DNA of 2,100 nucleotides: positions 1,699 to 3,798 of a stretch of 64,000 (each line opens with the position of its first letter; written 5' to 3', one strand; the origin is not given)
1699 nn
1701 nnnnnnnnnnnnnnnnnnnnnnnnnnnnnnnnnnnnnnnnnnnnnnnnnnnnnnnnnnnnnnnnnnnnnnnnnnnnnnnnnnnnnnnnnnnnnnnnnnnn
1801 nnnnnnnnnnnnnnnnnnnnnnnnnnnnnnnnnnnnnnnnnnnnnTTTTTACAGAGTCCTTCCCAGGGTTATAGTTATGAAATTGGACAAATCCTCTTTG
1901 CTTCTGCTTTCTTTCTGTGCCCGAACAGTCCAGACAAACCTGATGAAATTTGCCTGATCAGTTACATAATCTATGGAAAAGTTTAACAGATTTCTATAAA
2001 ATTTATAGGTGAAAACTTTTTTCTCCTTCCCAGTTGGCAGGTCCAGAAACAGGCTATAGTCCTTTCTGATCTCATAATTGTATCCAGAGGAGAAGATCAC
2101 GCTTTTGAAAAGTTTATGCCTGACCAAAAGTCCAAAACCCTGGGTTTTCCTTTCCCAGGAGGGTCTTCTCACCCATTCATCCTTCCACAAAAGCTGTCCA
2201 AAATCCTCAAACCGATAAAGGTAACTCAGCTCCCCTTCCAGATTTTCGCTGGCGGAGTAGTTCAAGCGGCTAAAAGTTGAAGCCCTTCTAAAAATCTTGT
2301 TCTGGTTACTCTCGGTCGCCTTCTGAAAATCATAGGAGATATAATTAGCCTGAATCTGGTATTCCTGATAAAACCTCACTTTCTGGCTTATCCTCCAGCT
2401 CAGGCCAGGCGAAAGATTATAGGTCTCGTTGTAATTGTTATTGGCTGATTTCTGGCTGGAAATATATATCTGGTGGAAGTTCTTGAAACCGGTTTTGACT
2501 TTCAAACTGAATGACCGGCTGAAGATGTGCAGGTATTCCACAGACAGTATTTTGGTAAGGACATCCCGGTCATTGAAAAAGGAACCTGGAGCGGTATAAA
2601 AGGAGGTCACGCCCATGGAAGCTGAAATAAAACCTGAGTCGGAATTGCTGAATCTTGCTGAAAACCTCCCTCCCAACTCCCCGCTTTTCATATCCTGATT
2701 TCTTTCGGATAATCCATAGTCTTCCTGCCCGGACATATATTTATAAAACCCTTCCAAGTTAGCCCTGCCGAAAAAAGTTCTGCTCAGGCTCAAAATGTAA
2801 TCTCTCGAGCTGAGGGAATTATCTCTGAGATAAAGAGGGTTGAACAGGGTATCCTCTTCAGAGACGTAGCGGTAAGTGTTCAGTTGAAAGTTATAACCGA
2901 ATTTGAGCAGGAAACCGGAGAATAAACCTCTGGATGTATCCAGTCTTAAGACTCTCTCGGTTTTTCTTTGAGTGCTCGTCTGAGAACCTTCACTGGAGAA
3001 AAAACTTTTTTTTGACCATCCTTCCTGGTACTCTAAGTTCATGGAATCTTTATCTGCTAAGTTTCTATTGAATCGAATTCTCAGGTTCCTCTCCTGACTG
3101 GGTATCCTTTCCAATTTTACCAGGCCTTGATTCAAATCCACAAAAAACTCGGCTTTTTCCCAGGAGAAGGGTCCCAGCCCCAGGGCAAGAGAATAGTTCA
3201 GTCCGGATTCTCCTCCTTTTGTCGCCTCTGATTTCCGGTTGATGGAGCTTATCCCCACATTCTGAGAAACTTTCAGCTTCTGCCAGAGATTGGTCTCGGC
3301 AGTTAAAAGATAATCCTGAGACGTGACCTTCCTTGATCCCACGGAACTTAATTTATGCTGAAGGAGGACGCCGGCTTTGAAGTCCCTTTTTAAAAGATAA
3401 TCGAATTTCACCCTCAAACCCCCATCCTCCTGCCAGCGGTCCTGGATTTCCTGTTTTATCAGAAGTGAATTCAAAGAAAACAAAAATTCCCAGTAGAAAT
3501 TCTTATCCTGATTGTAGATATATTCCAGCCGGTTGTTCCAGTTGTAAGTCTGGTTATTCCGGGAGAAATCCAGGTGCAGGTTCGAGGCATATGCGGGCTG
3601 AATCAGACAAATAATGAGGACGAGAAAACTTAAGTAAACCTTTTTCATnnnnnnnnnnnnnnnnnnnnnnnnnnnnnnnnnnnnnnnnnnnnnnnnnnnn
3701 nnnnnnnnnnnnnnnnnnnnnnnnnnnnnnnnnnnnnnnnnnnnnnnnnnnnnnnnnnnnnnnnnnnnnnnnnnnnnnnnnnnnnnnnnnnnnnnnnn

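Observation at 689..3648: Operon of a 599-aa secreted beta-rich (OMP-like) protein plus two tandem paralogous ~190-aa lipoproteins wedged between ksgA and pdxJ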

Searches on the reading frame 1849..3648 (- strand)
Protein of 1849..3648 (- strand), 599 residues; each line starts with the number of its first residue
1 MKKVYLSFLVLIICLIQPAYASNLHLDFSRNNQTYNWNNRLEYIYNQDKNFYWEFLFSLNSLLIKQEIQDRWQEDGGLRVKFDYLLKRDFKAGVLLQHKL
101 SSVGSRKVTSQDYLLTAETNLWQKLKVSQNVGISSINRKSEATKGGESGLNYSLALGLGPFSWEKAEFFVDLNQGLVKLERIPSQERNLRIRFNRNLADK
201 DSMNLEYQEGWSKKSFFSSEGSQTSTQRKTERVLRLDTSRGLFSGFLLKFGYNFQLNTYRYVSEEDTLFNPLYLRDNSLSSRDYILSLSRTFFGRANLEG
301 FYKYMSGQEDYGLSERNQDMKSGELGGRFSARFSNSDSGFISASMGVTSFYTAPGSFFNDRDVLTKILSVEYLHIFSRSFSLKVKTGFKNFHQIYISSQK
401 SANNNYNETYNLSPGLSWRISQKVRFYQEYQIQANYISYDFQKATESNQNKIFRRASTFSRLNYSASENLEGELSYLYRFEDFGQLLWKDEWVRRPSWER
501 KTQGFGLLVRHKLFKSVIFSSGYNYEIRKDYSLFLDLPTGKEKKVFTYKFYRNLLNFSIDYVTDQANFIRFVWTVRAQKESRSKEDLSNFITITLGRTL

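Call 4: search_protein_families(library=pfam, proteins=[window:1849-3648:-], max_evalue=1)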
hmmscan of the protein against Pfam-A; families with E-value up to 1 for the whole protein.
window:1849-3648:- (599 aa): 0 families

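Call 5: search_protein_families(library=ncbifam, proteins=[window:1849-3648:-], max_evalue=1)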
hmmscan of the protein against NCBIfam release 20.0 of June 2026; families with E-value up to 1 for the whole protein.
window:1849-3648:- (599 aa): 0 families

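Call 9: find_homologous_proteins(query=window:1849-3648:-)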
Query window:1849-3648:- (599 aa): 118 proteins with E <= 0.001 among 8000 candidates.
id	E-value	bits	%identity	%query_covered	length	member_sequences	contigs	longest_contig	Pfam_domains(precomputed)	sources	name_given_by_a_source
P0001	0.0e+0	1245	92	100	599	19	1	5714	-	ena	-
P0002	0.0e+0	1221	91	100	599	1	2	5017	-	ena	-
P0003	0.0e+0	1186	87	100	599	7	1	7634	-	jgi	jgi:hypothetical protein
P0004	2.0e-285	966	70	100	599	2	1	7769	-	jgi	-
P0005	3.3e-285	966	71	100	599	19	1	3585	-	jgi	jgi:hypothetical protein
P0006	9.0e-280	948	68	100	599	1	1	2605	-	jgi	-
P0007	2.6e-279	946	69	100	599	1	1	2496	-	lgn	-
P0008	2.9e-273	926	68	100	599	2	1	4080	-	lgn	-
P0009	4.4e-272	922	67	100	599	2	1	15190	-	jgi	jgi:hypothetical protein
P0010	8.0e-265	898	66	100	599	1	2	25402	-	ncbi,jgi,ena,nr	ncbi:MAG: hypothetical protein OEV55_03610 [candidate division Zixibacteria bacterium]|nr:hypothetic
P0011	7.0e-134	466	42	98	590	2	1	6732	-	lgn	-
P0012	1.7e-133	465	41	98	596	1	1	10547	-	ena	-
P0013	5.2e-133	463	42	99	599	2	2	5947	-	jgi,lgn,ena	-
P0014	1.8e-132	461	40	100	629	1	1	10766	-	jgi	jgi:hypothetical protein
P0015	8.6e-132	459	40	97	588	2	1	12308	-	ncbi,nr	ncbi:MAG: hypothetical protein KAW02_03590 [candidate division Zixibacteria bacterium]|nr:hypothetic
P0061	2.6e-123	431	38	100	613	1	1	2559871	-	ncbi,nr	ncbi:MAG: hypothetical protein JSV10_07410 [Candidatus Zixiibacteriota bacterium]|nr:MAG: hypothetic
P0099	5.0e-56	209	29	100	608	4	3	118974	-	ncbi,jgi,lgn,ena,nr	ncbi:MAG: hypothetical protein KKG33_10325 [candidate division Zixibacteria bacterium]|nr:hypothetic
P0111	1.1e-46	178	27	98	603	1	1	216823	-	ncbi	-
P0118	1.1e-6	46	23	76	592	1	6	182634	-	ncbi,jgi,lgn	jgi:hypothetical protein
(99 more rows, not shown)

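Call 14: find_encoding_contigs(protein=P0061, flank=8000, max_places=2)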
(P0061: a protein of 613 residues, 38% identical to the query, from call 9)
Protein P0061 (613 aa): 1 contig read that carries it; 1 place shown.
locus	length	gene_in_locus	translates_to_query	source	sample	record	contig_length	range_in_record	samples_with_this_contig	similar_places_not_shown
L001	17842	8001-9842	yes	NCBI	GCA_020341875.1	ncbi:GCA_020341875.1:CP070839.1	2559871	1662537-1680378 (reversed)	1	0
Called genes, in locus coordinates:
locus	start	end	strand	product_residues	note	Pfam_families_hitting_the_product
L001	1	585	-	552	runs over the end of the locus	PF05960:DUF885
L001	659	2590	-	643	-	PF12969:DUF3857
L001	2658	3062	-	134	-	-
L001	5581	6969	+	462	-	PF01026:TatD_DNase, PF04055:Radical_SAM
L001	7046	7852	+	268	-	PF00398:RrnaAD, PF08241:Methyltransf_11 (weak), PF13649:Methyltransf_25 (weak)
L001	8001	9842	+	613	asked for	-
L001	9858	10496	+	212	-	-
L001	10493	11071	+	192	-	-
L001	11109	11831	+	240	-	PF03740:PdxJ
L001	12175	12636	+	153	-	PF01842:ACT (weak), PF22468:ACT_9 (weak), PF13840:ACT_7, PF22468:ACT_9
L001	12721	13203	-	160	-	PF01467:CTP_transf_like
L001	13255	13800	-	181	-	PF03602:Cons_hypoth95, PF05175:MTS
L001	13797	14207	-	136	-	PF14520:HHH_5 (faint), PF12826:HHH_2 (faint), PF12836:HHH_3, PF00633:HHH (faint)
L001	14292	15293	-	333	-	PF04389:Peptidase_M28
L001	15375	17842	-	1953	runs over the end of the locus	PF14349:SprA_N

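Call 15: find_encoding_contigs(protein=P0099, flank=8000, max_places=2)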
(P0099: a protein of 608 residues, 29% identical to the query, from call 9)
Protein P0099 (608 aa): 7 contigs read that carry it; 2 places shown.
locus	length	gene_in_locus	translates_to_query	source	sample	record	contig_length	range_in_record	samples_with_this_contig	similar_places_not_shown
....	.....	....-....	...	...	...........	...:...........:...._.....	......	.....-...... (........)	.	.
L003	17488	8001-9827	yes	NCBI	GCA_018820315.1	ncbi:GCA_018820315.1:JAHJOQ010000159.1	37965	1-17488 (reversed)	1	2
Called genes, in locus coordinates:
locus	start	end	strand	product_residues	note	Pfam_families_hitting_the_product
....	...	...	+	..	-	-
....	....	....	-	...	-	-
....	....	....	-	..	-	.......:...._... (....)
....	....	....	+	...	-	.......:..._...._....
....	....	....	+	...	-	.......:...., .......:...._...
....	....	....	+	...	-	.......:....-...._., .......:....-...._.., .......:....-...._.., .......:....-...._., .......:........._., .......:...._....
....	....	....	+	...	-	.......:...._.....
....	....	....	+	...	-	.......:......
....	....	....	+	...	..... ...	-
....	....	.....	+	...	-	-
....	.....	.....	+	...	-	-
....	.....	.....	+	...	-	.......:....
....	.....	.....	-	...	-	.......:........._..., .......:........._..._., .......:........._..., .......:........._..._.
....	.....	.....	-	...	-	-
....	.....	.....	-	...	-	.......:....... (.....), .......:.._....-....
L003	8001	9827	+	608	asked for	-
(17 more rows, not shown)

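Call 17: find_encoding_contigs(protein=P0118, flank=8000, max_places=2)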
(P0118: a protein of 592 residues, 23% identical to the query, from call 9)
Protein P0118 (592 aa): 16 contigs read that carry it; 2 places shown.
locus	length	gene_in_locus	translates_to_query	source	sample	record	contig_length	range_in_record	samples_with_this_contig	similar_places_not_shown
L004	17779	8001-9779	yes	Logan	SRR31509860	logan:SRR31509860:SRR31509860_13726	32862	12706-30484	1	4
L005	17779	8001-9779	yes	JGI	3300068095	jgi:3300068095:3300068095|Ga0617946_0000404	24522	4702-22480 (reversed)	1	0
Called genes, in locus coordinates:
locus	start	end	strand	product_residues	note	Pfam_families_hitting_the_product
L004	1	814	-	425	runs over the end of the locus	PF01595:CNNM, PF00571:CBS, PF03471:CorC_HlyC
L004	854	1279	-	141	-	PF02130:YbeY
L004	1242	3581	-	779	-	PF07697:7TMR-HDED, PF07698:7TM-7TMR_HD, PF01966:HD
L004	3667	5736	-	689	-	PF00654:Voltage_CLC, PF00571:CBS (weak), PF02080:TrkA_C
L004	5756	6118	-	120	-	PF02261:Asp_decarbox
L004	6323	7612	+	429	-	PF03952:Enolase_N, PF00113:Enolase_C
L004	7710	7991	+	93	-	PF04977:DivIC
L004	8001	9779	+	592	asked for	-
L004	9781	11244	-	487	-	PF02366:PMT (weak), PF13231:PMT_2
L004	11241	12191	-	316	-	PF00535:Glycos_transf_2, PF13641:Glyco_tranf_2_3 (weak)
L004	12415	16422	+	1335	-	PF08126:Propeptide_C25, PF01364:Peptidase_C25, PF13860:FlgD_ig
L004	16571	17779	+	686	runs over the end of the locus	PF08298:AAA_PrkA, PF06798:PrkA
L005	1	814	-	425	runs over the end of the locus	PF01595:CNNM, PF00571:CBS, PF03471:CorC_HlyC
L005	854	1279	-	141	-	PF02130:YbeY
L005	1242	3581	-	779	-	PF07697:7TMR-HDED, PF07698:7TM-7TMR_HD, PF01966:HD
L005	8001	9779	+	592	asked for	-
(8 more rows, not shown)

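Call 18: find_encoding_contigs(protein=P0111, flank=8000, max_places=1)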
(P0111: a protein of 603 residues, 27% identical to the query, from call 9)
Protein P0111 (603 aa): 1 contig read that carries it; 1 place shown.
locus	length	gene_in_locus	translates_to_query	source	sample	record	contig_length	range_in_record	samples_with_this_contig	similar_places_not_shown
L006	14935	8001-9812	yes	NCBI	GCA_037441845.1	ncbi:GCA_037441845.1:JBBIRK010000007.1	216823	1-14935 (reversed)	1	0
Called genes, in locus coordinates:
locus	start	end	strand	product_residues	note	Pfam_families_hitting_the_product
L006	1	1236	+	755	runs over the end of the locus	PF00317:Ribonuc_red_lgN, PF02867:Ribonuc_red_lgC, PF12637:TSCPD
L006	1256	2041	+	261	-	-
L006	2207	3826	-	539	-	PF00171:Aldedh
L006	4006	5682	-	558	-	PF03320:FBPase_glpX (weak)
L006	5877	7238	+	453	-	PF01026:TatD_DNase, PF04055:Radical_SAM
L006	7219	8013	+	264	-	PF00398:RrnaAD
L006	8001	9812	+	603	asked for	-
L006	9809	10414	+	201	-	-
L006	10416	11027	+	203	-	-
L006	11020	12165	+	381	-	-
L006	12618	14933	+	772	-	?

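Call 23: predict_structure(alignment_id=A1)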
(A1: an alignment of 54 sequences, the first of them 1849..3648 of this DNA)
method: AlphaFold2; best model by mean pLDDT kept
length: 599 residues; sequences in the alignment: 54
mean_pLDDT: 89.5   pTM: 0.75
mean pLDDT of the five models: 89.5, 89.4, 86.3, 83.7, 80.9
residues with pLDDT >= 90: 398; 70-90: 155; 50-70: 40; < 50: 6
segments of 3 or more residues with pLDDT < 50: 14-19
pLDDT, mean of each block of 10 residues (from residue 1): 70 53 86 93 85 92 85 93 92 96 89 96 91 91 81 94 89 94 93 90 96 79 82 97 91 97 70 83 98 95 96 86 98 96 96 69 93 97 97 81 89 98 97 93 78 95 95 98 79 75 98 93 97 84 90 97 90 96 90 90
secondary structure, 60 per line:
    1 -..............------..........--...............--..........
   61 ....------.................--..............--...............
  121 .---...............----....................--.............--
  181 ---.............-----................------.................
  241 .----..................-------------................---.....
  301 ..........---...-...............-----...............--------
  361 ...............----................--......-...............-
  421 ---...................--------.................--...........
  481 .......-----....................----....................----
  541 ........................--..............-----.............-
elements in order: H2-15 E22-31 E34-48 E51-64 E71-87 E90-103 E106-121 E125-139 E144-163 E166-178 E184-196 E202-217 E224-241 E246-263 E277-292 E296-310 E318-332 E338-352 E361-375 E380-395 H398-403 E405-419 E424-439 E451-467 E470-487 E493-512 E517-536 E541-564 E567-580 E586-598

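Call 29: find_related_loci(query=A1, collection=genome_contigs, flank=6000)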
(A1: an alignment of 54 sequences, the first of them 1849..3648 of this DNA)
Query A1 (599 aa) in genome_contigs; peptide patterns used: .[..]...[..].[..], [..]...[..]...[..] (x = any residue, [..] = any of these).
130 stretches matched a pattern; 63 encode a relative of the query (tblastn E <= 1e-3); 62 distinct loci.
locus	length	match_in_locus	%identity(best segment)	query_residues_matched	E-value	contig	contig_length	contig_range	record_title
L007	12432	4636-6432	92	1-599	0e+0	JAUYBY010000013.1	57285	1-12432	MAG: Candidatus Zixiibacteriota bacterium isolate C20_concoct.bin.73 C20_k141_198536, whole genome shotgun sequence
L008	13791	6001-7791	72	1-597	0e+0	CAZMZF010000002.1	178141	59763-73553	MAG TPA_asm: uncultured Ignavibacteria bacterium isolate binchicken_co376_191 genome assembly, contig: NODE_23_length_17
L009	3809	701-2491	72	1-597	0e+0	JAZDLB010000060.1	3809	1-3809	MAG: Candidatus Zixiibacteriota bacterium isolate MEGAHIT-group-0.565 k141_17142007, whole genome shotgun sequence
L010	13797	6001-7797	88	1-599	0e+0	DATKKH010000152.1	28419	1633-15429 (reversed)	MAG TPA_asm: Terriglobales bacterium isolate SMAG_U14652 k141_2703291, whole genome shotgun sequence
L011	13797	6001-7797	67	1-599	0e+0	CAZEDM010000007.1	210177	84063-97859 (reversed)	MAG TPA_asm: uncultured Ignavibacteria bacterium isolate SRP323688_co1_186 genome assembly, contig: NODE_116_length_2101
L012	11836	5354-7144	66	1-597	0e+0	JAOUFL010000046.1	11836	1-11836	MAG: Candidatus Zixiibacteriota bacterium isolate 4_1_July_SF_Bin42 4_1_July_SF_Bin42_scaffold_2576_c1, whole genome sho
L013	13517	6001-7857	39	1-598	2e-134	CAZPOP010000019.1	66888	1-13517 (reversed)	MAG TPA_asm: uncultured Ignavibacteria bacterium isolate SRP214966_co5_260 genome assembly, contig: NODE_163_length_6688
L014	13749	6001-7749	40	21-599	4e-134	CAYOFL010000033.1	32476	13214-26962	MAG TPA_asm: uncultured Ignavibacteria bacterium isolate binchicken_co211_253 genome assembly, contig: NODE_796_length_3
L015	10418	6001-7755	39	17-599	5e-133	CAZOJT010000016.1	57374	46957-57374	MAG TPA_asm: uncultured Ignavibacteria bacterium isolate binchicken_co89_550 genome assembly, contig: NODE_631_length_57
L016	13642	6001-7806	39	1-597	1e-131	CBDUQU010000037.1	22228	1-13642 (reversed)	MAG TPA_asm: uncultured bacterium isolate SRR22302359_binner13_Refined_3 genome assembly, contig: ERZ25073601.333, whole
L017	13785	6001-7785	40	1-597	2e-131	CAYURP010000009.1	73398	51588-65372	MAG TPA_asm: uncultured Ignavibacteria bacterium isolate binchicken_co89_584 genome assembly, contig: NODE_379_length_73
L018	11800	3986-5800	38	1-597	2e-127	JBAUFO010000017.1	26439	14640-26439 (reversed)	MAG: Candidatus Zixiibacteriota bacterium isolate MFD13088_ilm_asm_bin32 k127_177491, whole genome shotgun sequence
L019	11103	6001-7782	39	8-597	2e-127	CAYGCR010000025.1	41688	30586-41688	MAG TPA_asm: uncultured Ignavibacteria bacterium isolate ERP108616_co2_224 genome assembly, contig: NODE_1047_length_416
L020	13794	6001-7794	37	1-595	2e-125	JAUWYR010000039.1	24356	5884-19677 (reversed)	MAG: Candidatus Zixiibacteriota bacterium isolate CSMAG_2715 CSMAG_2715_k141_37029_length_24356_cov_11.6249, whole genom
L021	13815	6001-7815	37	1-599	4e-123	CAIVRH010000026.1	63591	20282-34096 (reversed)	uncultured candidate division Zixibacteria bacterium isolate AM-sed-core3-D1_bin-832 genome assembly, contig: bin-832:26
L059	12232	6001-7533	28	21-531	1e-49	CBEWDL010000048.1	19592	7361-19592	MAG TPA_asm: uncultured bacterium isolate SRR12059192_binner23_Refined_3 genome assembly, contig: ERZ26875191.52, whole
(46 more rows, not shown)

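Call 43: search_protein_families(library=pfam, proteins=[P0118, L006:11020-12165:+], max_evalue=0.01)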
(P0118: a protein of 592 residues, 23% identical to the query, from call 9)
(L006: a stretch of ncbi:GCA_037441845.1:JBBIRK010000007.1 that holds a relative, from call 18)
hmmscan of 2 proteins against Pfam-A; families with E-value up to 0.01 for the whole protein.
P0118 (592 aa): 1 family
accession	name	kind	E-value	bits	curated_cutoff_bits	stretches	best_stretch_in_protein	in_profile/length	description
PF13505.12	OMP_b-brl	-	0.002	18.8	28.7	0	521-579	62-120/175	Outer membrane protein beta-barrel domain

L006:11020-12165:+ (381 aa): 0 families

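Call 47: search_solved_structures(query=A1, max_evalue=10)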
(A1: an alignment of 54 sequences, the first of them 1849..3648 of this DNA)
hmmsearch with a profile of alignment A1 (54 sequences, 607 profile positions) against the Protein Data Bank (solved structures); distinct sequences matched with E-value up to 10: 0.

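Call 59: search_protein_representatives(alignment_id=A1)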
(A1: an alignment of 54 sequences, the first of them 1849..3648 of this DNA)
Query: 54 sequences, 607 profile positions. Proteins with E-value up to 0.001 (for the whole library): 883; up to 1e-10: 620; up to 1e-30: 176. The best 150 are listed.
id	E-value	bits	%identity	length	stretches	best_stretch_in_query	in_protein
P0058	2.9e-253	858.4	-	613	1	3-607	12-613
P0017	1.2e-233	793.7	-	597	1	6-607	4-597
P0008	8.9e-230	780.9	-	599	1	1-606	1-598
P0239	2.5e-200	683.6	-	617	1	7-607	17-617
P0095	1.5e-196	671.1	-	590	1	5-607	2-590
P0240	2.2e-192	657.3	-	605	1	2-607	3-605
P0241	2.4e-188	644.0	-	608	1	1-607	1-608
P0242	2.3e-172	591.2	-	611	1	5-607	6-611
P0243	5.6e-172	590.0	-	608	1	7-607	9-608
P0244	5.4e-171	586.7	-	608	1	6-607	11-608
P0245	4.1e-158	544.2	-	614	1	3-607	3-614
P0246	1.4e-151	522.6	-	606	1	7-606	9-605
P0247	6.6e-143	494.0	-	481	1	133-607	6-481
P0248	3.0e-142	491.8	-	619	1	5-607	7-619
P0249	4.7e-120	418.5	-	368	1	244-607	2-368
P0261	1.3e-67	245.2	-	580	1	5-600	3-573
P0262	2.9e-66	240.8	-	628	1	26-601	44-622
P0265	1.3e-64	235.4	-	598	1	21-607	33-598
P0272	6.8e-60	219.8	-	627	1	15-607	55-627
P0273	5.3e-59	216.8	-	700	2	219-595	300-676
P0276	1.1e-57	212.4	-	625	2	334-607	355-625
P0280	3.1e-55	204.4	-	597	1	8-598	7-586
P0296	1.2e-48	182.6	-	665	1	26-583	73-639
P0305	5.7e-46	173.8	-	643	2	320-592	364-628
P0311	7.4e-45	170.1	-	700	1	21-585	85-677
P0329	2.1e-41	158.7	-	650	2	320-603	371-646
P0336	8.3e-40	153.4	-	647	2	321-539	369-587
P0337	1.1e-39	153.0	-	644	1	27-603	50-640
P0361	2.1e-36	142.2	-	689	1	27-569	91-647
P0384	8.5e-34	133.6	-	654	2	322-500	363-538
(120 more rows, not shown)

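Call 60: search_protein_families(library=pfam, proteins=[P0261, P0273, P0296, P0311, P0329, P0361, P0384, P0336, P0305, P0276], max_evalue=0.1)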
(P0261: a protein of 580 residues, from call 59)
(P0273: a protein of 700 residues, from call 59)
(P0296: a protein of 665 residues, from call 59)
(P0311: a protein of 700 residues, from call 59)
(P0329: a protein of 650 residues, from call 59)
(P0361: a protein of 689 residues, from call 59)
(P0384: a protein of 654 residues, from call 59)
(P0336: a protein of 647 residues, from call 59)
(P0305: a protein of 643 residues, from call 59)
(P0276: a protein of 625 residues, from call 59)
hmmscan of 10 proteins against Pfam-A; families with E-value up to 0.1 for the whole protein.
P0261 (580 aa): 0 families

P0273 (700 aa): 2 families
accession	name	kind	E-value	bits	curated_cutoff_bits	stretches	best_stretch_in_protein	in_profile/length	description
PF01597.25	GCV_H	-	3.5e-25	88.7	22.2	1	183-307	1-120/122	Glycine cleavage H-protein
PF00364.28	Biotin_lipoyl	-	0.057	13.7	22.1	0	227-261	23-57/73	Biotin-requiring enzyme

P0296 (665 aa): 1 family
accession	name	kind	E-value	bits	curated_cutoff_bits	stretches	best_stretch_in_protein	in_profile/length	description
PF18164.7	GNAT_C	-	0.012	15.9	22.8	1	58-104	29-75/142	GNAT-like C-terminal domain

P0311 (700 aa): 0 families

P0329 (650 aa): 0 families

P0361 (689 aa): 0 families

P0384 (654 aa): 0 families

P0336 (647 aa): 0 families

P0305 (643 aa): 0 families

P0276 (625 aa): 1 family
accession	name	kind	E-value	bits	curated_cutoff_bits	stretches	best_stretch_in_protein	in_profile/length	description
PF18583.6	Arnt_C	-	0.059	13.5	26.5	0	181-250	19-88/103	Aminoarabinose transferase C-terminal domain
